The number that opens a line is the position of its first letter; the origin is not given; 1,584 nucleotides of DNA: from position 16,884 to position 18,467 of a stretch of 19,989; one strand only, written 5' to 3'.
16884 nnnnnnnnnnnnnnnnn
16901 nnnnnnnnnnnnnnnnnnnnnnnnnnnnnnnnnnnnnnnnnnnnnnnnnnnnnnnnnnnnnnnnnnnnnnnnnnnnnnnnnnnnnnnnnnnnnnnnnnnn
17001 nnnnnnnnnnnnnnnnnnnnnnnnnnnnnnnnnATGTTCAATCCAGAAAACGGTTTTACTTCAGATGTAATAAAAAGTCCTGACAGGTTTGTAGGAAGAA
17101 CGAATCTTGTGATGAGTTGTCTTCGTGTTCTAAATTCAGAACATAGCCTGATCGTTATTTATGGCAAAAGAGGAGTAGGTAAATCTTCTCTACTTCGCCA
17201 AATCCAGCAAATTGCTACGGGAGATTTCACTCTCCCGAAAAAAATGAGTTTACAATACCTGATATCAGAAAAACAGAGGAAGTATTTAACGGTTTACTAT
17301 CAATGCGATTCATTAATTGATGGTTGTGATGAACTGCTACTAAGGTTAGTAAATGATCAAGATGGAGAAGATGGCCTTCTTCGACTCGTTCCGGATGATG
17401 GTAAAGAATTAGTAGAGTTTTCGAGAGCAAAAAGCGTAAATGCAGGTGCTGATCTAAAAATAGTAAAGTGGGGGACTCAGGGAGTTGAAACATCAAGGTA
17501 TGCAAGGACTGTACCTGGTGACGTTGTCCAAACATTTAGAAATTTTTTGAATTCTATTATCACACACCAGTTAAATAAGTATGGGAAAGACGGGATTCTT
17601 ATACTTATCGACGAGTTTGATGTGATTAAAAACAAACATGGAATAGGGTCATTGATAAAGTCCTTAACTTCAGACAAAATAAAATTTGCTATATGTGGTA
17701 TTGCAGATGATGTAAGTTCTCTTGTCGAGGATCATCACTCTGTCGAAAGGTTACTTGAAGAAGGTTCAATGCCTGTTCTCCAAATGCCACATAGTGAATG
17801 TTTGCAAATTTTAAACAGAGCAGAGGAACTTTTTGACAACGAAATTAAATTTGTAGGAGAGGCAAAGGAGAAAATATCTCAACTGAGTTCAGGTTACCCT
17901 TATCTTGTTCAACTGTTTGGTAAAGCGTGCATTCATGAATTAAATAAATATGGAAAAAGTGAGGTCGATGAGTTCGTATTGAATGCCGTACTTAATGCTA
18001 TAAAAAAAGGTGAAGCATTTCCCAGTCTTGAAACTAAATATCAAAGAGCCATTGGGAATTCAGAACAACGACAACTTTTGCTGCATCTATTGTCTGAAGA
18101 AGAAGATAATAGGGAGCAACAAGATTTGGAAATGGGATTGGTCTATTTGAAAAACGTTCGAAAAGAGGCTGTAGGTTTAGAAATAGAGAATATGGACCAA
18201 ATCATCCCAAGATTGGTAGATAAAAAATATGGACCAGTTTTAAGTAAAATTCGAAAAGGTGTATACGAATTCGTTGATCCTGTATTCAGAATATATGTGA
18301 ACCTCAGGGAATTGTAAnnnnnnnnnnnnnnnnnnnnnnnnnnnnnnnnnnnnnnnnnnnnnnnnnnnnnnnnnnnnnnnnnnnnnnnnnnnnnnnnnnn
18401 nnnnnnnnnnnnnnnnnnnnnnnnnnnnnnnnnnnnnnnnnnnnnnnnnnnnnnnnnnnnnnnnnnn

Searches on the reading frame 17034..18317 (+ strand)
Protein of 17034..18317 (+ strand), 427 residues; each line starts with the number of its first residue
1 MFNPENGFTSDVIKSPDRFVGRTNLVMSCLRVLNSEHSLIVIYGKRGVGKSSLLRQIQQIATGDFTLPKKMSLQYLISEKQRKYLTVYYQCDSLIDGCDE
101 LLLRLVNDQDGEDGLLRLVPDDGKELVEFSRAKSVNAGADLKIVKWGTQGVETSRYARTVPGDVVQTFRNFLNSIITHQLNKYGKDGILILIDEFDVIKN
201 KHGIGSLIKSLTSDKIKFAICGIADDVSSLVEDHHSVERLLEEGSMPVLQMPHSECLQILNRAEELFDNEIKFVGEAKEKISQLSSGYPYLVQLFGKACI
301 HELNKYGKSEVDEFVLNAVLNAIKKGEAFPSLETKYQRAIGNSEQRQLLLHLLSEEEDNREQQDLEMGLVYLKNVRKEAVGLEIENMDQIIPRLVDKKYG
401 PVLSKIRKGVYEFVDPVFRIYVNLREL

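Call 4: search_protein_families(library=pfam, proteins=[window:17034-18317:+], max_evalue=0.01)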
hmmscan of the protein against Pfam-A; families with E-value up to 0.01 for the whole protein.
window:17034-18317:+ (427 aa): 9 families
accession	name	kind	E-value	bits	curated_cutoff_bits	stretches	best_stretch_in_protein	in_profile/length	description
PF13191.12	AAA_16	-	1.2e-07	32.8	32.6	1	18-197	1-143/167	AAA ATPase domain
PF01637.24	ATPase_2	-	5.8e-07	30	33.2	1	30-212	12-136/225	ATPase domain predominantly from Archaea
PF20703.3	nSTAND1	-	1.2e-06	28.9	27.1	1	16-57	13-55/379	Novel STAND NTPase 1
PF13401.12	AAA_22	-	0.00017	22.4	27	1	36-198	4-96/130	AAA domain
PF13173.12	AAA_14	-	0.00052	20.5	27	0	38-60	3-25/129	AAA domain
PF24389.1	ORC-CDC6-like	-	0.0015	17.8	27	0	34-93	31-82/571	ORC-CDC6-like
PF25201.1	nSTAND6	-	0.0016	18.9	27.7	1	21-60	3-41/148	Novel STAND NTPase 6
PF00004.35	AAA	-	0.0031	18.4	21.2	0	40-65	1-26/131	ATPase family associated with various cellular activities (AAA)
PF05729.18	NACHT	-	0.0069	16.7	26.7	0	39-77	2-40/167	NACHT domain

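Call 8: search_protein_families(library=padloc, proteins=[window:17034-18317:+], max_evalue=0.1)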
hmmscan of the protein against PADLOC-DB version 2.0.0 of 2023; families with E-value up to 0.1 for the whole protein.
window:17034-18317:+ (427 aa): 11 families
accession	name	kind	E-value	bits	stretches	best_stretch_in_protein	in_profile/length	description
PDLC04789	PDC-S01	-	0.00077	16.6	1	36-63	16-43/375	-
PDLC02914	ATPase-Toprim_I-B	-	0.00089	16.5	1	34-80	22-66/443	-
PDLC04984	PDC-S27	-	0.0032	14.4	1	19-58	4-44/474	-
PDLC01804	CARF1--CARF_HEPN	-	0.0058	13.6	0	151-217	166-231/422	-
PDLC04787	PDC-S01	-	0.0063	13.4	1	28-60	18-50/412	-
PDLC00283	PtuA1|PtuA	-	0.017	12.3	1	32-64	21-53/448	AAA ATPase domain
PDLC04140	mad8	-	0.024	12.1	1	36-58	26-48/314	mads_8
PDLC03838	DolB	-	0.027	11.7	0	38-73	167-201/375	-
PDLC04236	PDC-M01A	-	0.028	11.5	0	39-72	65-98/388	-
PDLC04893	PDC-S06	-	0.038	10.4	1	36-61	97-122/862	-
PDLC03859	LmuB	-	0.047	10.9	0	36-58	23-45/611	-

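Call 9: search_protein_families(library=ncbifam, proteins=[window:17034-18317:+], max_evalue=0.1)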
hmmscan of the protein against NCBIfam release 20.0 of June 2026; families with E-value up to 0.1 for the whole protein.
window:17034-18317:+ (427 aa): 11 families
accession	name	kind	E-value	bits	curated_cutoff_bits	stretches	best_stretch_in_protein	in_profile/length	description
NF047389.1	ATPase_Sll1717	subfamily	0.00012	21.4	75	1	36-211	28-215/454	P-loop ATPase, Sll1717 family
NF000355.4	ribo_prot_ABC_F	equivalog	0.00079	18.4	380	1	38-78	340-383/499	ribosomal protection-like ABC-F family protein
TIGR02928.1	TIGR02928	subfamily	0.0036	16.2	181.3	0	33-60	36-63/366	orc1/cdc6 family replication initiation protein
NF041743.1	RdrA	equivalog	0.0086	14.6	600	1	34-62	51-79/742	antiviral RADAR system adenosine triphosphatase RdrA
NF000167.2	ABCF_Lsa_all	exception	0.015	14.3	750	1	26-78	324-379/492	Lsa family ABC-F type ribosomal protection protein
NF008750.0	PRK11784.1-2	equivalog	0.025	13.7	241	1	26-59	129-161/346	tRNA 2-selenouridine(34) synthase MnmH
NF053860.1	DS41_1_antiphage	equivalog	0.028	13.4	370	0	38-61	40-63/448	anti-phage protein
NF010063.0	PRK13541.1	equivalog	0.04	13.8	200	1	23-61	14-50/195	cytochrome c biogenesis protein CcmA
NF001625.0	PRK00411.1-3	equivalog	0.042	12.5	501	0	32-59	53-81/415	ORC1-type DNA replication protein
TIGR02315.1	ABC_phnC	equivalog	0.084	12.3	266.1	0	38-63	29-54/243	phosphonate ABC transporter ATP-binding protein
TIGR03167.1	tRNA_sel_U_synt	equivalog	0.099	12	219.75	0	25-60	115-150/311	tRNA 2-selenouridine(34) synthase MnmH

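Call 13: find_encoding_contigs(protein=window:17034-18317:+, flank=10000, max_places=10)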
Protein window:17034-18317:+ (427 aa): 24 contigs read that carry it; 4 places shown.
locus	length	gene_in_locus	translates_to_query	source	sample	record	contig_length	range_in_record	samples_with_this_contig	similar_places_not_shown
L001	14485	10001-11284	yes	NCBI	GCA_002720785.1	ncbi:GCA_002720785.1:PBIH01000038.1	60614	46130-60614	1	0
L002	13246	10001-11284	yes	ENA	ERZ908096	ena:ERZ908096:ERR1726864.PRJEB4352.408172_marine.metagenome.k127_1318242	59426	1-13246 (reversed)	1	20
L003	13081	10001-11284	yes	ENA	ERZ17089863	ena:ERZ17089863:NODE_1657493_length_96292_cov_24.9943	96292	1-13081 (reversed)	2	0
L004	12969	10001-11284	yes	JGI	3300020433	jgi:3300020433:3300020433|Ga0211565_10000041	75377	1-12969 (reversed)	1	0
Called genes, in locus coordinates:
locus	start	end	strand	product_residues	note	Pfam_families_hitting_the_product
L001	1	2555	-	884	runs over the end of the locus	PF01244:Peptidase_M19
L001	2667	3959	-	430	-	PF06167:Peptidase_M90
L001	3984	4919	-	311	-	PF02146:SIR2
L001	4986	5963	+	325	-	PF01370:Epimerase, PF05368:NmrA, PF01073:3Beta_HSD, PF13460:NAD_binding_10, PF16363:GDP_Man_Dehyd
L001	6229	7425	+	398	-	-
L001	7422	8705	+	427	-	PF04286:DUF445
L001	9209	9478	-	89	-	PF13495:Phage_int_SAM_4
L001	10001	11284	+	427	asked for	PF20703:nSTAND1 (weak), PF01637:ATPase_2 (weak), PF13191:AAA_16 (weak)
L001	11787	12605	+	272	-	PF12787:EcsC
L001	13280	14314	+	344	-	PF17761:DUF1016_N, PF06250:YhcG_C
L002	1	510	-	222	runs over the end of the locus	-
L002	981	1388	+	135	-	-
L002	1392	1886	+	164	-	-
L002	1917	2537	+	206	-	-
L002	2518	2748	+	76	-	-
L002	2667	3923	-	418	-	PF06167:Peptidase_M90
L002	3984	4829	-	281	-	PF02146:SIR2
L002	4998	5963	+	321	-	PF01073:3Beta_HSD, PF01370:Epimerase, PF05368:NmrA, PF13460:NAD_binding_10, PF16363:GDP_Man_Dehyd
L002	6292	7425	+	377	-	-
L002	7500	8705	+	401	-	PF04286:DUF445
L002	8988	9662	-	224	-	-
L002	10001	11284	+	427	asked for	PF20703:nSTAND1 (weak), PF01637:ATPase_2 (weak), PF13191:AAA_16 (weak)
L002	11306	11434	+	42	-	-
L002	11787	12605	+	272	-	PF12787:EcsC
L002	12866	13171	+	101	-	-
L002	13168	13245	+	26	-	?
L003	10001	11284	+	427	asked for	PF20703:nSTAND1 (weak), PF01637:ATPase_2 (weak), PF13191:AAA_16 (weak)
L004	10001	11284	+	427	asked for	PF20703:nSTAND1 (weak), PF01637:ATPase_2 (weak), PF13191:AAA_16 (weak)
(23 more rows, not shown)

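Call 17: find_homologous_proteins(query=window:17034-18317:+, max_evalue=0.001)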
Query window:17034-18317:+ (427 aa): 800 proteins with E <= 0.001 among 8000 candidates; the best 120 are listed.
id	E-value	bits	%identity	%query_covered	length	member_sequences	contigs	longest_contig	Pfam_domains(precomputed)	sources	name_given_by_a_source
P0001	2.0e-279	944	100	100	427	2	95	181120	PF20703.4,PF01637.25,PF13191.13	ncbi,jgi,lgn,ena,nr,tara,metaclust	ncbi:MAG: hypothetical protein CL920_13465 [Deltaproteobacteria bacterium]|nr:hypothetical protein [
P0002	5.3e-177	607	61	100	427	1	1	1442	PF20703.4,PF13191.13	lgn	-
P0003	1.0e-167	576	59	100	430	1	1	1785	PF20703.4,PF01637.25,PF13191.13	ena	-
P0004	5.5e-165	567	59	100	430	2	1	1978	PF13191.13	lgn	-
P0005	1.1e-164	566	58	100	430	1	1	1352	PF20703.4,PF13191.13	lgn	-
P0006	5.5e-164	564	58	100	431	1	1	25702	PF20703.4,PF13191.13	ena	-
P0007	5.7e-164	564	59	100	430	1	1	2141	PF20703.4,PF13191.13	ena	-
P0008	8.6e-164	563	58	100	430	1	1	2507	PF20703.4,PF13191.13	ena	-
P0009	8.8e-164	563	58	100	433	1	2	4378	PF20703.4,PF13191.13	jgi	jgi:Cdc6-like AAA superfamily ATPase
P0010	1.9e-163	562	60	100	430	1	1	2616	PF20703.4,PF01637.25,PF13191.13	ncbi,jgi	jgi:hypothetical protein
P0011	3.3e-163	561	58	100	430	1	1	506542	PF20703.4,PF01637.25,PF13191.13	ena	-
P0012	4.5e-163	561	57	100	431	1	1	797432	PF20703.4,PF13191.13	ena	-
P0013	8.5e-163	560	58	100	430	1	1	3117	PF20703.4,PF13191.13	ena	-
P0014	1.4e-162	559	58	100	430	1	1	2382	PF20703.4,PF01637.25,PF13191.13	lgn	-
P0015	1.5e-162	559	57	100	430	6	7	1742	PF20703.4,PF01637.25,PF13191.13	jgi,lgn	-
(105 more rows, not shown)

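Call 19: find_related_loci(query=A1, collection=genome_contigs, flank=6000)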
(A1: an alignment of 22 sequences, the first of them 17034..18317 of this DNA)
Query A1 (427 aa) in genome_contigs; peptide patterns used: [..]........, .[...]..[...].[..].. (x = any residue, [..] = any of these).
154 stretches matched a pattern; 40 encode a relative of the query (tblastn E <= 1e-3); 40 distinct loci.
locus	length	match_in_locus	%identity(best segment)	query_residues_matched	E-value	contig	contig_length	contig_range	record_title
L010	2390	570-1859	58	1-427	0e+0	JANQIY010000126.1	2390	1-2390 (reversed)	MAG: Candidatus Gastranaerophilales bacterium isolate PL24a_bin.9 k99_60831, whole genome shotgun sequence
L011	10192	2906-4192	57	1-427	2e-168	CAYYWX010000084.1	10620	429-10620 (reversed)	MAG TPA_asm: uncultured Verrucomicrobiota bacterium isolate SRP062349_co5_140 genome assembly, contig: NODE_2799_length_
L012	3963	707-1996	57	1-427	3e-173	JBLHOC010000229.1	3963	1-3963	MAG: Bacteroidia bacterium isolate 3300055726_19 Ga0535650_0049162, whole genome shotgun sequence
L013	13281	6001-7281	57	1-427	2e-166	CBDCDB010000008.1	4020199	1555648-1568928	MAG: Truepera sp. isolate a439da2a-a1a7-49fd-9a1e-efe41fcb63e2 genome assembly, contig: contig_5, whole genome shotgun s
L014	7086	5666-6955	57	1-427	1e-166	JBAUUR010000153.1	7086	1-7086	MAG: Gallionellaceae bacterium isolate MFD05931_ilm_asm_bin2 k127_31733, whole genome shotgun sequence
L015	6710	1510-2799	57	1-427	4e-167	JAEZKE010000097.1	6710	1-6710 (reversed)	MAG: Methanobacteriota archaeon isolate OH_CDB_265 k127_2105922, whole genome shotgun sequence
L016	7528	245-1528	58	3-427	3e-166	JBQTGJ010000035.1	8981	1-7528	Geofilum sp. OHC36d9 c_000000000035, whole genome shotgun sequence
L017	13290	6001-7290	57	1-427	2e-165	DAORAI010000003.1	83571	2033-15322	MAG TPA_asm: Woeseiaceae bacterium isolate AMR_MDS_0962 NODE_80_length_83571_cov_4.805127, whole genome shotgun sequence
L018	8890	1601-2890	57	1-427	8e-165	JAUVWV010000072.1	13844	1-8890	MAG: Thauera sp. isolate CSMAG_1199 CSMAG_1199_k127_7130422_length_13844_cov_13.0144, whole genome shotgun sequence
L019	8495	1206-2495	57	1-427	5e-165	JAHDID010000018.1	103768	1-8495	MAG: Verrucomicrobia bacterium isolate MAG-85 RZ_549, whole genome shotgun sequence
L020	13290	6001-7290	55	1-427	5e-164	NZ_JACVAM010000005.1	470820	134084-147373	Pseudomonas sp. PDM16 NODE_5_length_470820_cov_49.190851, whole genome shotgun sequence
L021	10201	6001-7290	55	1-427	3e-164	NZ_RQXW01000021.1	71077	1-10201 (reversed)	Amphritea opalescens strain ANRC-JH13 NODE_21_length_71077_cov_54.6894, whole genome shotgun sequence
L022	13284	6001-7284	57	1-425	6e-164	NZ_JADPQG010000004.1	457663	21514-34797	Reinekea sp. G2M2-21 4, whole genome shotgun sequence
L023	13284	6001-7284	56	3-427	7e-163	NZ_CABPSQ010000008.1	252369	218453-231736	Pandoraea captiosa strain LMG 31118, whole genome shotgun sequence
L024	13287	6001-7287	56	2-427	9e-163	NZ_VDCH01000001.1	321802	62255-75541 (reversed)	Chlorobaculum thiosulfatiphilum strain DSM 249 NODE_1_length_321802_cov_13.437, whole genome shotgun sequence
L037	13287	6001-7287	55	1-426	9e-158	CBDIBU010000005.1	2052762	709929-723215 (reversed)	MAG: Acidobacteriaceae bacterium isolate 367e9a80-9604-4089-9bcc-32b5a15f6957 genome assembly, contig: contig_5, whole g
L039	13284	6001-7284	54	1-427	3e-157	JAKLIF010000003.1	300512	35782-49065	MAG: Elusimicrobia bacterium isolate RA.bin80 RA.bin80_3, whole genome shotgun sequence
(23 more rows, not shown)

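Call 24: search_protein_families(library=pfam, alignment_id=A2, max_evalue=0.0001)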
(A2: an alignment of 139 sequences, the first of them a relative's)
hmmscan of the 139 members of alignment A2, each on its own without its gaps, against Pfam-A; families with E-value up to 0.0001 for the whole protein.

A. member 1, L010:88-546:+ (152 aa): 3 families
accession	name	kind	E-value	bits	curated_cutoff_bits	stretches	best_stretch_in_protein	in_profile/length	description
PF01381.28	HTH_3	-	2.5e-09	37.4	23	0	75-104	26-55/55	Helix-turn-helix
PF12844.13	HTH_19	-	4.1e-09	36.7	30.2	1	37-105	1-59/64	Helix-turn-helix domain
PF13560.12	HTH_31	-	2.3e-08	34.7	27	1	36-104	2-61/64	Helix-turn-helix domain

B. families by the number of members that match (of 139 scanned): 129 families (the first 25 are shown)
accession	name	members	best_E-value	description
PF02867.20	Ribonuc_red_lgC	3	9.9e-130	Ribonucleotide reductase, barrel domain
PF00005.33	ABC_tran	3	2.9e-57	ABC transporter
PF02463.25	SMC_N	3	1.6e-07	RecF/RecN/SMC N terminal domain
PF07992.20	Pyr_redox_2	2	2.5e-73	Pyridine nucleotide-disulphide oxidoreductase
PF13560.12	HTH_31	2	6.7e-17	Helix-turn-helix domain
PF01381.28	HTH_3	2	1.8e-16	Helix-turn-helix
PF01656.29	CbiA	2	7.4e-16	CobQ/CobB/MinD/ParA nucleotide binding domain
PF13304.12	AAA_21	2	6.9e-15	AAA domain, putative AbiEii toxin, Type IV TA system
PF12844.13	HTH_19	2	2.6e-11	Helix-turn-helix domain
PF00890.30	FAD_binding_2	2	1.1e-10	FAD binding domain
PF12637.14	TSCPD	2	1.6e-10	TSCPD domain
PF13450.12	NAD_binding_8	2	2.4e-10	NAD(P)-binding Rossmann-like domain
PF13443.12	HTH_26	2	2.9e-10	Cro/C1-type HTH DNA-binding domain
PF13738.12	Pyr_redox_3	2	9.9e-10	Pyridine nucleotide-disulphide oxidoreductase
PF03486.20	HI0933_like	2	1.4e-07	HI0933-like protein Rossmann domain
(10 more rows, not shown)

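Call 25: search_protein_families(library=padloc, alignment_id=A2, max_evalue=0.00001)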
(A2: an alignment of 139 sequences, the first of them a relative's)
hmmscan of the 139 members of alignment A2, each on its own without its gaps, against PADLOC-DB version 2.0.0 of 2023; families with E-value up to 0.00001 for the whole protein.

A. member 1, L010:88-546:+ (152 aa): 1 family
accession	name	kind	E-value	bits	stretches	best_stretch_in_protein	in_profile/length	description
PDLC04142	capH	-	3.5e-09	35.6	1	35-146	6-98/103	capH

B. families by the number of members that match (of 139 scanned): 76 families (the first 25 are shown)
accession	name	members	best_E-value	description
PDLC04140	mad8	5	9.2e-18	mads_8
PDLC04135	mad3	3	8.6e-55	mads_3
PDLC02980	AriA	2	4.8e-16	-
PDLC04142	capH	2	2.7e-12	capH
PDLC04164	AriA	2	9.5e-10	-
PDLC00029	DruM2|DruM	1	2e-58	DNA cytosine methylase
PDLC00026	DruM2|DruM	1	6.1e-55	DNA cytosine methylase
PDLC03307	MTase_II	1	7e-51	Type II methyltransferase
PDLC00032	DruM2|DruM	1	1.1e-45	DNA cytosine methylase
PDLC03304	MTase_II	1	6.4e-39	Type II methyltransferase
PDLC03272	MTase_II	1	6e-31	Type II methyltransferase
PDLC03378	MTase_II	1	7.4e-31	Type II methyltransferase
PDLC03234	MTase_II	1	2.6e-28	Type II methyltransferase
PDLC02357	AbiU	1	1.5e-27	AbiU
PDLC02630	DrmD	1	5e-27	DrmD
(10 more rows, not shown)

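Call 38: search_solved_structures(query=A1, max_evalue=1)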
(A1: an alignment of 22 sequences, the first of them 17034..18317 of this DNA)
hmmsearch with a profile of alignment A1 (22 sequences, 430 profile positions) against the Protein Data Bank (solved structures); distinct sequences matched with E-value up to 1: 0.

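Call 43: predict_structure(alignment_id=A1)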
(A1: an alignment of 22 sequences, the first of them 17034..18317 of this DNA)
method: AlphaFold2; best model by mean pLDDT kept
length: 427 residues; sequences in the alignment: 22
mean_pLDDT: 77.8   pTM: 0.78
mean pLDDT of the five models: 77.8, 73.6, 64.9, 64.3, 62.7
residues with pLDDT >= 90: 103; 70-90: 239; 50-70: 30; < 50: 55
segments of 3 or more residues with pLDDT < 50: 108-155, 360-366
pLDDT, mean of each block of 10 residues (from residue 1): 83 71 88 81 86 85 85 85 79 75 63 34 29 33 41 51 77 74 79 79 83 88 81 74 83 91 91 95 92 95 94 96 94 92 89 76 52 81 81 83 84 88 85
secondary structure, 60 per line:
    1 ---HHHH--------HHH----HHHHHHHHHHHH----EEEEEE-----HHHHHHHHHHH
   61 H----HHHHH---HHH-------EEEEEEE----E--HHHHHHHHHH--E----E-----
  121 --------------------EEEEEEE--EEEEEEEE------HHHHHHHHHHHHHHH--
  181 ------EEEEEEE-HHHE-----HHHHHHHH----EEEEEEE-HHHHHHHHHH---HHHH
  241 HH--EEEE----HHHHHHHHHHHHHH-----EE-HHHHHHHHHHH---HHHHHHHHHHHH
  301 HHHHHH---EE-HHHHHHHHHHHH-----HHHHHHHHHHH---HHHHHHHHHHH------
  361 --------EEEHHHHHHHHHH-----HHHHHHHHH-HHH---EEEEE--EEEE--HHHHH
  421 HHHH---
elements in order: H4-7 H23-34 E39-44 H50-61 H66-70 E84-90 H98-107 E141-147 E150-157 H164-178 E187-193 H204-211 E216-222 H224-233 H237-242 E245-248 H253-266 H275-285 H289-306 H313-324 H330-340 H344-354 E369-371 H372-381 H387-395 E403-407 E410-413 H416-424
